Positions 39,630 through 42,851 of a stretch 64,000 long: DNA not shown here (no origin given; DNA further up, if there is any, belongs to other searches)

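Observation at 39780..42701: GH38 duplication with sharply mosaic identity: 953-bp core with 4 substitutions, flanks about 75% identical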

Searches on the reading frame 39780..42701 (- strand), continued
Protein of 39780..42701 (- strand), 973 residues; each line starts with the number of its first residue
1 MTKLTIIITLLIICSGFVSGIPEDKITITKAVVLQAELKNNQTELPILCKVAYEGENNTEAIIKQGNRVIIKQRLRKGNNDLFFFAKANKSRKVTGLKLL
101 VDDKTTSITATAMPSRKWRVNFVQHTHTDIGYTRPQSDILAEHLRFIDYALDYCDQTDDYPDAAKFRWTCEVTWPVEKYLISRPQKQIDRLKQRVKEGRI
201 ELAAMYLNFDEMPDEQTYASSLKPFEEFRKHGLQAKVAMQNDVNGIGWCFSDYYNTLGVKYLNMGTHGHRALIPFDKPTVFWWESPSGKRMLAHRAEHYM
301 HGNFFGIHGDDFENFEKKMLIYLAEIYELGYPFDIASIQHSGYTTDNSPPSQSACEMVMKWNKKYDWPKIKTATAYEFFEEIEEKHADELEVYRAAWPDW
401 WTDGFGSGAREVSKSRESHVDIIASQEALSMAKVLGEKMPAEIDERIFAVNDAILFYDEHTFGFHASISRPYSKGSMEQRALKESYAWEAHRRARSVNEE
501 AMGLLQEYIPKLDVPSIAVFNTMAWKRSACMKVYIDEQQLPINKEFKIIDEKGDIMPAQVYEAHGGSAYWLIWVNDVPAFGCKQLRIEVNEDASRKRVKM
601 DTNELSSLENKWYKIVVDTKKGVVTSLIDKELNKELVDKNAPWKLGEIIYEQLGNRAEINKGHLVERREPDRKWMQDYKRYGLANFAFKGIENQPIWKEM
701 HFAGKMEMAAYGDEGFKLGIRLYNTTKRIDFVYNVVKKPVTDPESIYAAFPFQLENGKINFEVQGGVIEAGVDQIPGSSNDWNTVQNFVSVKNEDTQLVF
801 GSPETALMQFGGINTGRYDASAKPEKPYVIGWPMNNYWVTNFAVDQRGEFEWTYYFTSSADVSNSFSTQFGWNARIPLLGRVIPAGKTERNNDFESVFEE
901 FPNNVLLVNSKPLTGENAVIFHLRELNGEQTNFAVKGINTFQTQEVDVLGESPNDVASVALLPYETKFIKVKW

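Call 17: find_encoding_contigs(protein=P0001, flank=10000, max_places=4)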
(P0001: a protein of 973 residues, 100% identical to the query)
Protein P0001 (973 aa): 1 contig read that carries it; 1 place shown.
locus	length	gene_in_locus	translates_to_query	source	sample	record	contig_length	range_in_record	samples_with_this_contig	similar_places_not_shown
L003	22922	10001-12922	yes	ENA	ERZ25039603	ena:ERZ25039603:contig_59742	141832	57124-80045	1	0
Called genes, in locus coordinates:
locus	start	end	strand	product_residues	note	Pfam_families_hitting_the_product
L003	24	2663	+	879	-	PF01074:Glyco_hydro_38N, PF16477:DUF5054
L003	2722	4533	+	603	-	PF10282:Lactonase (faint), PF13360:PQQ_2 (weak), PF13570:Beta-prop_ACSF4 (weak), PF23414:Beta-prop_EML_2 (faint), PF02239:Cytochrom_D1 (weak), PF25174:Beta-prop_THOC3 (weak), PF21783:YNCE (faint), PF00034:Cytochrom_C (faint), +1 more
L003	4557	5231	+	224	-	PF07385:Lyx_isomer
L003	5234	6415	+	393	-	PF00294:PfkB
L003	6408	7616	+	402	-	PF01232:Mannitol_dh, PF08125:Mannitol_dh_C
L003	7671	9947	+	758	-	PF17678:Glyco_hydro_92N, PF07971:Glyco_hydro_92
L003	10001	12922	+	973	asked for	PF01074:Glyco_hydro_38N, PF07748:Glyco_hydro_38C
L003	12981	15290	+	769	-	PF17678:Glyco_hydro_92N, PF07971:Glyco_hydro_92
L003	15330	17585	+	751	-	PF17678:Glyco_hydro_92N, PF07971:Glyco_hydro_92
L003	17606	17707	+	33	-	-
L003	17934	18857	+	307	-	PF00480:ROK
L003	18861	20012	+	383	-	PF07690:MFS_1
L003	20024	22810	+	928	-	PF24135:DUF7402, PF17678:Glyco_hydro_92N, PF07971:Glyco_hydro_92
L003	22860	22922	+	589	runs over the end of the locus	-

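Call 18: find_encoding_contigs(protein=P0124, flank=10000, max_places=3)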
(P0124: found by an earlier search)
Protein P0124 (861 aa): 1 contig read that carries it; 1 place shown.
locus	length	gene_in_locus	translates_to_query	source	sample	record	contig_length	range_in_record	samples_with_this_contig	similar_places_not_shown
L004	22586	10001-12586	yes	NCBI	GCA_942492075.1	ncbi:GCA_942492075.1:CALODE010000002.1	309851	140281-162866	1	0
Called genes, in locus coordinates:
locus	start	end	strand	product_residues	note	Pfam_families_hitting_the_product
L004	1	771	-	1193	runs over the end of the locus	PF13181:TPR_8 (faint), PF13428:TPR_14 (faint), PF21033:RMD1-3 (faint), PF00515:TPR_1 (weak), PF07719:TPR_2 (weak), PF13424:TPR_12 (weak), PF13517:FG-GAP_3, PF07593:UnbV_ASPIC, +7 more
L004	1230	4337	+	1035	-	PF13620:CarboxypepD_reg, PF13715:CarbopepD_reg_2, PF07715:Plug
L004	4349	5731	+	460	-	PF14322:SusD-like_3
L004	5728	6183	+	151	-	PF07980:SusD_RagB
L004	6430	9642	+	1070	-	PF01839:FG-GAP (faint), PF13517:FG-GAP_3, PF07593:UnbV_ASPIC, PF13517:FG-GAP_3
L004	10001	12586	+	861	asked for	PF01074:Glyco_hydro_38N, PF07748:Glyco_hydro_38C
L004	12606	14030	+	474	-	PF12979:DUF3863, PF12980:DUF3864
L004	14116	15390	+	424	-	PF12876:Cellulase-like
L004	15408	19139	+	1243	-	PF00754:F5_F8_type_C, PF22633:F5_F8_type_C_2, PF26549:Tricorn_N (weak), PF18582:HZS_alpha, PF14376:Haem_bd (faint)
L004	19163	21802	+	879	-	PF01074:Glyco_hydro_38N, PF16477:DUF5054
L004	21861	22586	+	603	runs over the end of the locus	PF10282:Lactonase (faint), PF13360:PQQ_2 (weak), PF13570:Beta-prop_ACSF4 (weak), PF21783:YNCE (faint), PF23414:Beta-prop_EML_2 (faint), PF02239:Cytochrom_D1 (weak), PF25174:Beta-prop_THOC3 (weak), PF00034:Cytochrom_C (faint), +1 more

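Call 19: find_encoding_contigs(protein=P0125, flank=10000, max_places=3)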
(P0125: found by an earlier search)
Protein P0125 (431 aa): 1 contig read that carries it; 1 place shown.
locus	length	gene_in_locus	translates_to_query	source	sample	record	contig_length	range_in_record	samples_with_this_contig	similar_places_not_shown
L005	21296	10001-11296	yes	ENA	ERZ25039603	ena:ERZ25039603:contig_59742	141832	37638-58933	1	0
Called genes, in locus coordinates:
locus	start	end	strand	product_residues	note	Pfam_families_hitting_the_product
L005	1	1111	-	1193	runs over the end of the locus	PF13181:TPR_8 (faint), PF13428:TPR_14 (faint), PF21033:RMD1-3 (faint), PF00515:TPR_1 (weak), PF07719:TPR_2 (weak), PF13424:TPR_12 (weak), PF13517:FG-GAP_3, PF07593:UnbV_ASPIC, +7 more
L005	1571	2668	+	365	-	PF13620:CarboxypepD_reg, PF13715:CarbopepD_reg_2, PF07715:Plug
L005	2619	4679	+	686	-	-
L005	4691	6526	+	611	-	PF14322:SusD-like_3, PF07980:SusD_RagB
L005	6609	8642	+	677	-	PF01839:FG-GAP (faint), PF13517:FG-GAP_3, PF07593:UnbV_ASPIC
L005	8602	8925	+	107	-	PF13517:FG-GAP_3 (faint)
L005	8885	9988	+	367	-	PF01839:FG-GAP (faint), PF13517:FG-GAP_3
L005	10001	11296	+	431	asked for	PF01074:Glyco_hydro_38N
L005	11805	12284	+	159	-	PF07748:Glyco_hydro_38C (faint)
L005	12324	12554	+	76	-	-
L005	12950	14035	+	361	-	PF12979:DUF3863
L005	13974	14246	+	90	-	PF12979:DUF3863, PF12980:DUF3864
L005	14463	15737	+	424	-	PF12876:Cellulase-like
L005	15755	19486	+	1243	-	PF00754:F5_F8_type_C, PF22633:F5_F8_type_C_2, PF26549:Tricorn_N (weak), PF18582:HZS_alpha, PF14376:Haem_bd (faint)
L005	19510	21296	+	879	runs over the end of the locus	PF01074:Glyco_hydro_38N, PF16477:DUF5054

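Call 20: find_encoding_contigs(protein=P0002, flank=10000, max_places=3)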
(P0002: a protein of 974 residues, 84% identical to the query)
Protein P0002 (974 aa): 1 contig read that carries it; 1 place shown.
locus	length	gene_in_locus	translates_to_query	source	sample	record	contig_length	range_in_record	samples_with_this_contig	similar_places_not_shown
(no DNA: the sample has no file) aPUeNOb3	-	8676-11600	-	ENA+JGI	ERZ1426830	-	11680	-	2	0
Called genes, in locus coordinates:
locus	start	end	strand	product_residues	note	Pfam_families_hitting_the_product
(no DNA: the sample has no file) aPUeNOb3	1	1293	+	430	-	?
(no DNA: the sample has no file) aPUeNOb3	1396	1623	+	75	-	-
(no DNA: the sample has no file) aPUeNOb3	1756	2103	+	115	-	PF07980:SusD_RagB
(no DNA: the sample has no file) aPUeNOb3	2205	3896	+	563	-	-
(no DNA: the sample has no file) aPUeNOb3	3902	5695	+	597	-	-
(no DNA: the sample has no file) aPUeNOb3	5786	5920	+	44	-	-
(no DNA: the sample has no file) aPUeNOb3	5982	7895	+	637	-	PF15979:Glyco_hydro_115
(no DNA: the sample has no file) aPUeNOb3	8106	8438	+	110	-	-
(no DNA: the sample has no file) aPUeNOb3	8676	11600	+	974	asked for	PF01074:Glyco_hydro_38N, PF07748:Glyco_hydro_38C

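Call 21: find_encoding_contigs(protein=P0006, flank=10000, max_places=3)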
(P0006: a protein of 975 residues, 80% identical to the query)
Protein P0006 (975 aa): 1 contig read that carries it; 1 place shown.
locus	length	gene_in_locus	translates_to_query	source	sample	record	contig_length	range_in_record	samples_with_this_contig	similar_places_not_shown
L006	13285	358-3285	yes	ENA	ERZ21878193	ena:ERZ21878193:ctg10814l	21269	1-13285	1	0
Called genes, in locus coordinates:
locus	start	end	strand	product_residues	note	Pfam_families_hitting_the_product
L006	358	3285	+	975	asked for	PF01074:Glyco_hydro_38N, PF07748:Glyco_hydro_38C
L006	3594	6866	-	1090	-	PF02837:Glyco_hydro_2_N, PF13364:BetaGal_ABD2 (weak), PF22666:Glyco_hydro_2_N2, PF00703:Glyco_hydro_2, PF02836:Glyco_hydro_2_C, PF16353:LacZ_4, PF02929:Bgal_small_N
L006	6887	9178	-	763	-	PF17678:Glyco_hydro_92N, PF07971:Glyco_hydro_92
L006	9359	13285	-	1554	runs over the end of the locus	PF14200:RicinB_lectin_2, PF00652:Ricin_B_lectin, PF14200:RicinB_lectin_2, PF02837:Glyco_hydro_2_N, PF00703:Glyco_hydro_2, PF02836:Glyco_hydro_2_C, PF16353:LacZ_4, PF02929:Bgal_small_N, +2 more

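Call 24: find_related_loci(query=window:39780-42701:-, collection=genome_contigs, flank=10000)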
Query window:39780-42701:- (973 aa) in genome_contigs; peptide patterns used: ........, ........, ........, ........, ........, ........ (x = any residue, [..] = any of these).
168 stretches matched a pattern; 140 encode a relative of the query (tblastn E <= 1e-3); the best 80 are kept; 80 distinct loci.
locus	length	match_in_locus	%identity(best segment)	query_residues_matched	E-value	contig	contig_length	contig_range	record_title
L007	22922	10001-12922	83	1-973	0e+0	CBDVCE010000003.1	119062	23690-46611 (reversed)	MAG TPA_asm: uncultured Sunxiuqinia sp. isolate SRR22302365_binner23_Refined_45 genome assembly, contig: ERZ25074835.21,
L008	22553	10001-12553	58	111-973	0e+0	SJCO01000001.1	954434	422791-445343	Puteibacter caeruleilacunae strain JC036 scaffold_0, whole genome shotgun sequence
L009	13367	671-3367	54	67-973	0e+0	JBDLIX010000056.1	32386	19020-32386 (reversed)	MAG: Bacteroidota bacterium isolate MAG062 MAG062_56, whole genome shotgun sequence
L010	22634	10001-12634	55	83-972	0e+0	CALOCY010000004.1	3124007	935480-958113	MAG: uncultured Prolixibacteraceae bacterium isolate LOGT_bin.0112 genome assembly, contig: contig_18468, whole genome s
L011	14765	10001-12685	53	67-973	0e+0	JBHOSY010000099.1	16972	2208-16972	Bacteroidota bacterium isolate SAG AM-311-P13 NODE_99_length_16972_cov_15.239877, whole genome shotgun sequence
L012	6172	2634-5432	54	39-968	0e+0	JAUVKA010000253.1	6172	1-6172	MAG: Bacteroidota bacterium isolate CSMAG_468 CSMAG_468_k127_2967465_length_6172_cov_13.0000, whole genome shotgun seque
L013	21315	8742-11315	55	106-971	0e+0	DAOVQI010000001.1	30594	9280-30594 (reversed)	MAG TPA_asm: Bacteroidota bacterium isolate CSMAG_1571 CSMAG_1571_k141_462867_length_30594_cov_46.8926, whole genome sho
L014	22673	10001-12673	54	75-973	0e+0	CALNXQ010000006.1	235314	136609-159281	MAG: uncultured Marinilabiliaceae bacterium isolate LOGT_bin.0004 genome assembly, contig: contig_20960, whole genome sh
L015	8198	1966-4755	53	39-969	0e+0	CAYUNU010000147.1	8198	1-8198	MAG TPA_asm: uncultured Porphyromonadaceae bacterium isolate binchicken_co42_430 genome assembly, contig: NODE_15548_len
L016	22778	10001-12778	52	36-971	0e+0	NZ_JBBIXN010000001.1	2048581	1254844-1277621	Maribellus mangrovi strain FJH33 NODE_1_length_2048581_cov_169.047041, whole genome shotgun sequence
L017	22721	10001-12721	53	56-971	0e+0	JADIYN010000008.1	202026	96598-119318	MAG: Draconibacterium sp. isolate AalE_18-Q3-R2-46_BATAC.180 tig00006420-10-2019410, whole genome shotgun sequence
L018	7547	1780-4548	51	38-973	0e+0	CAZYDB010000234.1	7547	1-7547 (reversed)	MAG TPA_asm: uncultured Roseivirgaceae bacterium isolate SRP141376_co3_176 genome assembly, contig: NODE_26076_length_75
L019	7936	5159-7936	52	30-966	0e+0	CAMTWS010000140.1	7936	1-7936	MAG: uncultured Prolixibacteraceae bacterium isolate G04_MAG_00043 genome assembly, contig: G04_MAG_00043_000000000220,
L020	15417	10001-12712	53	59-971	0e+0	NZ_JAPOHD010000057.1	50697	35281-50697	Draconibacterium aestuarii strain Z1-6 soapdenovo_K_127_57, whole genome shotgun sequence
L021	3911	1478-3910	57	109-922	0e+0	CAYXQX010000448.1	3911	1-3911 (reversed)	MAG TPA_asm: uncultured Porphyromonadaceae bacterium isolate SRP191223_co1_27 genome assembly, contig: NODE_35921_length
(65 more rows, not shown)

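Call 31: find_encoding_contigs(protein=P0003, flank=10000, max_places=3)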
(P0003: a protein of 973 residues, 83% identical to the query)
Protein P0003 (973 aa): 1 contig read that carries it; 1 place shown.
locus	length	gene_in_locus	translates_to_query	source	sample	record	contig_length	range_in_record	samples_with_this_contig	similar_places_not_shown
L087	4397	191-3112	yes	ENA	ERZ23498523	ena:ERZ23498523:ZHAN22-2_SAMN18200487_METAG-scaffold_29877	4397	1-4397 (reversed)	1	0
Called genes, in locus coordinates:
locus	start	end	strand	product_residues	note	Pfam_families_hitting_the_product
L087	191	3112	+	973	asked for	PF01074:Glyco_hydro_38N, PF07748:Glyco_hydro_38C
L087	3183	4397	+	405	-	?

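Call 32: find_encoding_contigs(protein=P0005, flank=10000, max_places=3)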
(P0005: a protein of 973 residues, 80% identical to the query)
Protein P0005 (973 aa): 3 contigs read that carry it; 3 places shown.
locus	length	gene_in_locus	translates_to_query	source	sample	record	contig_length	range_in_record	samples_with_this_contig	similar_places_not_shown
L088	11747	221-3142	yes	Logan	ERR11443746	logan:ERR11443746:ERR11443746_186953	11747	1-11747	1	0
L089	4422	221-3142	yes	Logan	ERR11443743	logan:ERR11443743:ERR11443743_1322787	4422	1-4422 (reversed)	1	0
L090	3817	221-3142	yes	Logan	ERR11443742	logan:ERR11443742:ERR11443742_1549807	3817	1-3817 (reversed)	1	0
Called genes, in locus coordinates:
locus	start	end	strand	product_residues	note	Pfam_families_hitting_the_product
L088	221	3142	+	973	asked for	PF01074:Glyco_hydro_38N, PF07748:Glyco_hydro_38C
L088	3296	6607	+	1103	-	PF18582:HZS_alpha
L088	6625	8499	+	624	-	PF01731:Arylesterase (faint), PF08450:SGL (faint), PF10282:Lactonase (faint), PF25174:Beta-prop_THOC3 (weak), PF21783:YNCE (faint), PF23414:Beta-prop_EML_2 (faint), PF02239:Cytochrom_D1 (faint), PF03150:CCP_MauG (faint)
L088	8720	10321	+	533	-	-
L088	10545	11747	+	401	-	?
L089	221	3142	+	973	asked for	PF01074:Glyco_hydro_38N, PF07748:Glyco_hydro_38C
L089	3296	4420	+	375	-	?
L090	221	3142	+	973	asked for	PF01074:Glyco_hydro_38N, PF07748:Glyco_hydro_38C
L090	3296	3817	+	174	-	?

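Call 36: search_solved_structures(query=window:39780-42701:-, max_evalue=0.00001, show_alignments=1)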
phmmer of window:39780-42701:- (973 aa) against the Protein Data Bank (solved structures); distinct sequences matched with E-value up to 0.00001: 0.
